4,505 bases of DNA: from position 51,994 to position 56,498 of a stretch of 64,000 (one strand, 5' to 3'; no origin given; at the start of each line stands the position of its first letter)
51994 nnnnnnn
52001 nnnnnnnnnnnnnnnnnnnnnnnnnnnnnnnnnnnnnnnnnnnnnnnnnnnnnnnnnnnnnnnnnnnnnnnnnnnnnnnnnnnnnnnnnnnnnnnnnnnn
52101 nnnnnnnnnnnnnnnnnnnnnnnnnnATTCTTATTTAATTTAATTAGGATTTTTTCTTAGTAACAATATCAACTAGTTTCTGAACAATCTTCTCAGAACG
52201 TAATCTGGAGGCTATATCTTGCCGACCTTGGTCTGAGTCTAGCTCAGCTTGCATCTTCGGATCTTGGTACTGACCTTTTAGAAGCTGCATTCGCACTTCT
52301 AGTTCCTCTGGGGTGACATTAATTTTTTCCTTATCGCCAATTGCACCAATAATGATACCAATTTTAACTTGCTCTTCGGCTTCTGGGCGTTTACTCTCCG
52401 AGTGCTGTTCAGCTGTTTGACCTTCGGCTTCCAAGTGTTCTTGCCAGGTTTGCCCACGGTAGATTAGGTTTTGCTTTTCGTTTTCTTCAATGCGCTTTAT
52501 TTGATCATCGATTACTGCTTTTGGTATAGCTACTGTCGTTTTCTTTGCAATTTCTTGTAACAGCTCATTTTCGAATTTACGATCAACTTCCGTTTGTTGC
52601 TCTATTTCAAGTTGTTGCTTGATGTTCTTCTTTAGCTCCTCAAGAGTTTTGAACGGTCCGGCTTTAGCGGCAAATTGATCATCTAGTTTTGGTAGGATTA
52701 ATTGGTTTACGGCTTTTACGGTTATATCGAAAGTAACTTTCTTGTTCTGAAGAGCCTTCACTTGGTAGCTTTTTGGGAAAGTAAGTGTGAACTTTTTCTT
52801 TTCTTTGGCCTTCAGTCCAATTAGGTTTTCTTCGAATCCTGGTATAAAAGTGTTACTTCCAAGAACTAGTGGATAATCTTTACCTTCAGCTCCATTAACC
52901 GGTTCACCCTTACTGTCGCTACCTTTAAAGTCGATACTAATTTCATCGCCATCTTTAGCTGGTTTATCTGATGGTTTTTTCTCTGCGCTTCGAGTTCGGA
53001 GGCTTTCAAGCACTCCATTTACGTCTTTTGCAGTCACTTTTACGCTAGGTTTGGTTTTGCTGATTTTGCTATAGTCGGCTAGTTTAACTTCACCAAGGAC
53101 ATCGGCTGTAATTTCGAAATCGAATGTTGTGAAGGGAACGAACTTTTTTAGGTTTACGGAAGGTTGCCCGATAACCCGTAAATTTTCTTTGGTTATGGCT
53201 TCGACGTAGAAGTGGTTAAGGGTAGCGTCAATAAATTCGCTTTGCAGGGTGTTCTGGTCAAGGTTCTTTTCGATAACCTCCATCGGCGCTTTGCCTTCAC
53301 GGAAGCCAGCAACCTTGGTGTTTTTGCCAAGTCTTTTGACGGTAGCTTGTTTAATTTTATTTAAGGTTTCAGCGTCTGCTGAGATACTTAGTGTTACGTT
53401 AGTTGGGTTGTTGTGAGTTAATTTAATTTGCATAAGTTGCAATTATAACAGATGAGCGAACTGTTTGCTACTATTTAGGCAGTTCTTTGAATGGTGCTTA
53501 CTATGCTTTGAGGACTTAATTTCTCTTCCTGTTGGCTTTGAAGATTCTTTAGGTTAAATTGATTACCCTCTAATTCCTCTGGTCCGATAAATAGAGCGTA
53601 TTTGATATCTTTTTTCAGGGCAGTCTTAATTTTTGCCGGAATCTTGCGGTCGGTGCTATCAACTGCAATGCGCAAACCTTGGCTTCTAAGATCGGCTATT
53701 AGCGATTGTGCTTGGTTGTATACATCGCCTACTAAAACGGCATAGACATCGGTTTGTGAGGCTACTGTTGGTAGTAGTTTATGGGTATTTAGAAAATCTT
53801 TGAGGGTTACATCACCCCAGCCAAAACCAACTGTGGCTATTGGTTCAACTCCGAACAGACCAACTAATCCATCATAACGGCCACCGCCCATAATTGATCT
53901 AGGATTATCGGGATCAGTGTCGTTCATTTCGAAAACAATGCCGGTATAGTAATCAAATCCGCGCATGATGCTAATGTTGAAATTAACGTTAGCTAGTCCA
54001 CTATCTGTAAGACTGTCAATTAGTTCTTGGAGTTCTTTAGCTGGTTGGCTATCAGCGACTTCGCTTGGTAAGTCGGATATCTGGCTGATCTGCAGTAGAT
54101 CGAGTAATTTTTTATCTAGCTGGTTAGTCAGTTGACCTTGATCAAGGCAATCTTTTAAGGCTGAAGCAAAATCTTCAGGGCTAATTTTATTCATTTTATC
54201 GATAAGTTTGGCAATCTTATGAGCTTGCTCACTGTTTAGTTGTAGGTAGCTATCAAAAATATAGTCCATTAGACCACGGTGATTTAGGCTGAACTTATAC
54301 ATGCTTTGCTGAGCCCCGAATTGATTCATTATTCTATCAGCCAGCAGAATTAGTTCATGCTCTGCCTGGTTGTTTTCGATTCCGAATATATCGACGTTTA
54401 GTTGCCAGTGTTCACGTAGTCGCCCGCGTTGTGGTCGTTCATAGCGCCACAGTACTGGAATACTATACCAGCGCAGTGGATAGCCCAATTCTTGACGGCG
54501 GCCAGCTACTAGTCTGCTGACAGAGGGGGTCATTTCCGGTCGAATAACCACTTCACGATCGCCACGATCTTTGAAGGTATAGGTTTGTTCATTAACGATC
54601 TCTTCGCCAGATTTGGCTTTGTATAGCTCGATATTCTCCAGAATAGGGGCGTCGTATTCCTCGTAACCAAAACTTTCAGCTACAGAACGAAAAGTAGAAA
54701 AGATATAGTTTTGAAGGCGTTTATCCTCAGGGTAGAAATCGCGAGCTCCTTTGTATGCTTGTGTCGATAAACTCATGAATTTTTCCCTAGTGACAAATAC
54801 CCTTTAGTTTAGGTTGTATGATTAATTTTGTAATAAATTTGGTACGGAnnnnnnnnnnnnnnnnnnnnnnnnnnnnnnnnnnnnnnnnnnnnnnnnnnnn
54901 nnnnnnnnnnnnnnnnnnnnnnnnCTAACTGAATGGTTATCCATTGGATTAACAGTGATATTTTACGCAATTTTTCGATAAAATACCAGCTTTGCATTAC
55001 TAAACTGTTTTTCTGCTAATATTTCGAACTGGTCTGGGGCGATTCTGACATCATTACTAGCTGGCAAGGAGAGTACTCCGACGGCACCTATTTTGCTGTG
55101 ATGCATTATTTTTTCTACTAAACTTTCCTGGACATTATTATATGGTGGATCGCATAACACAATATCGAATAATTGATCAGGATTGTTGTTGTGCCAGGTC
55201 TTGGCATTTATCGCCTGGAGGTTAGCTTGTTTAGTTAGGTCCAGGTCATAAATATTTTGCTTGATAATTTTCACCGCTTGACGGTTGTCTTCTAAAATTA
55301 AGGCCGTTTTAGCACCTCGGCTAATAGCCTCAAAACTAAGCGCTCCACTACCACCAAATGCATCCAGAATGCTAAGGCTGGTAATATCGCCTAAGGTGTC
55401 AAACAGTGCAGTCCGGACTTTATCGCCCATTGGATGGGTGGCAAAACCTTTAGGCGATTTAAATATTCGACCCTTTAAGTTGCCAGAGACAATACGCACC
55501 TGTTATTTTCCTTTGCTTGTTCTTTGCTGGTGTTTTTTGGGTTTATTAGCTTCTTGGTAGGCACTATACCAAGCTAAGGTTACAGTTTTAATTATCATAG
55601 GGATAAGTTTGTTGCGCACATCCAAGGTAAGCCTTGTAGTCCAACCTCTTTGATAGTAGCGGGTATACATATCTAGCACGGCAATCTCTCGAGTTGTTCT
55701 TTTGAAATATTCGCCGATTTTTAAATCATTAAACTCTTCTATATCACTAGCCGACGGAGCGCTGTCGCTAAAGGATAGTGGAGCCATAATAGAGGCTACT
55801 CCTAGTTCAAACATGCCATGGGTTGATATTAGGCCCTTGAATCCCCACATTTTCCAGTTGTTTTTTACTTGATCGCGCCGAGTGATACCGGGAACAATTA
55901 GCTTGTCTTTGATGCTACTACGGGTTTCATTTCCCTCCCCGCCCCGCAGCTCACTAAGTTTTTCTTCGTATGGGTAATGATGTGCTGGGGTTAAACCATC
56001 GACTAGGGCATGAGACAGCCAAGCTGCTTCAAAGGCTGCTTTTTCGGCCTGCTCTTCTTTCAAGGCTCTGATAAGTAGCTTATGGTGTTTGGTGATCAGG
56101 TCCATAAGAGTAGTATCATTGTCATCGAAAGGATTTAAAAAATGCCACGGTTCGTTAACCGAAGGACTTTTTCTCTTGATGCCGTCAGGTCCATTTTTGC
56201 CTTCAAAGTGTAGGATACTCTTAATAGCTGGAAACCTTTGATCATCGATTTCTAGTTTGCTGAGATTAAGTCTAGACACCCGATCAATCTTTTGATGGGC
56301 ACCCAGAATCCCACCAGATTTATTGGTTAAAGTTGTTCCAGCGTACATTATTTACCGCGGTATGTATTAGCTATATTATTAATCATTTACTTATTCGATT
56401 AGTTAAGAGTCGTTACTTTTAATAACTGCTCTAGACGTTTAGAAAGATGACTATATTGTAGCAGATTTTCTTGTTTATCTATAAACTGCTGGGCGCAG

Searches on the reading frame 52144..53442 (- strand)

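Call 87: search_protein_families(library=pfam, proteins=[window:52144-53442:-], max_evalue=0.0001)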
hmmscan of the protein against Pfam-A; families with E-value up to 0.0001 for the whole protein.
window:52144-53442:- (432 aa): 3 families
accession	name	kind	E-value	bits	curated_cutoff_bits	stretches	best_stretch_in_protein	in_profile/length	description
PF05697.18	Trigger_N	-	4e-31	108.7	22.2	1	4-147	1-143/144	Bacterial trigger factor protein (TF)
PF05698.19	Trigger_C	-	9.1e-25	88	22.7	1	266-424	1-161/162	Bacterial trigger factor protein (TF) C-terminus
PF00254.34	FKBP_C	-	2.5e-14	53.8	21.1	1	160-242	3-93/94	FKBP-type peptidyl-prolyl cis-trans isomerase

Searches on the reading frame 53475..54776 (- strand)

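Call 87: search_protein_families(library=pfam, proteins=[window:53475-54776:-], max_evalue=0.0001)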
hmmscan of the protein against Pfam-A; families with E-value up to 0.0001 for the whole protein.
window:53475-54776:- (433 aa): 3 families
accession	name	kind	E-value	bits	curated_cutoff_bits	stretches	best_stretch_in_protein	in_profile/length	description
PF13393.11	tRNA-synt_His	-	1.1e-38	133.6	25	1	10-318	1-301/308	Histidyl-tRNA synthetase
PF03129.25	HGTP_anticodon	-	9.5e-14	51.8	21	1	351-431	13-93/94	Anticodon binding domain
PF00587.30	tRNA-synt_2b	-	2.7e-08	34.5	29.3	1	66-162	1-103/179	tRNA synthetase class II core domain (G, H, P, S and T)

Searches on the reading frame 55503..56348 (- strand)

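Call 87: search_protein_families(library=pfam, proteins=[window:55503-56348:-], max_evalue=0.0001)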
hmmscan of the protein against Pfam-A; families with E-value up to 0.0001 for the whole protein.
window:55503-56348:- (281 aa): 1 family
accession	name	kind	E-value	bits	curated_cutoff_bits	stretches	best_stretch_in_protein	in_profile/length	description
PF00882.24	Zn_dep_PLPC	-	2e-05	25.1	26.8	1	81-217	53-163/167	Zinc dependent phospholipase C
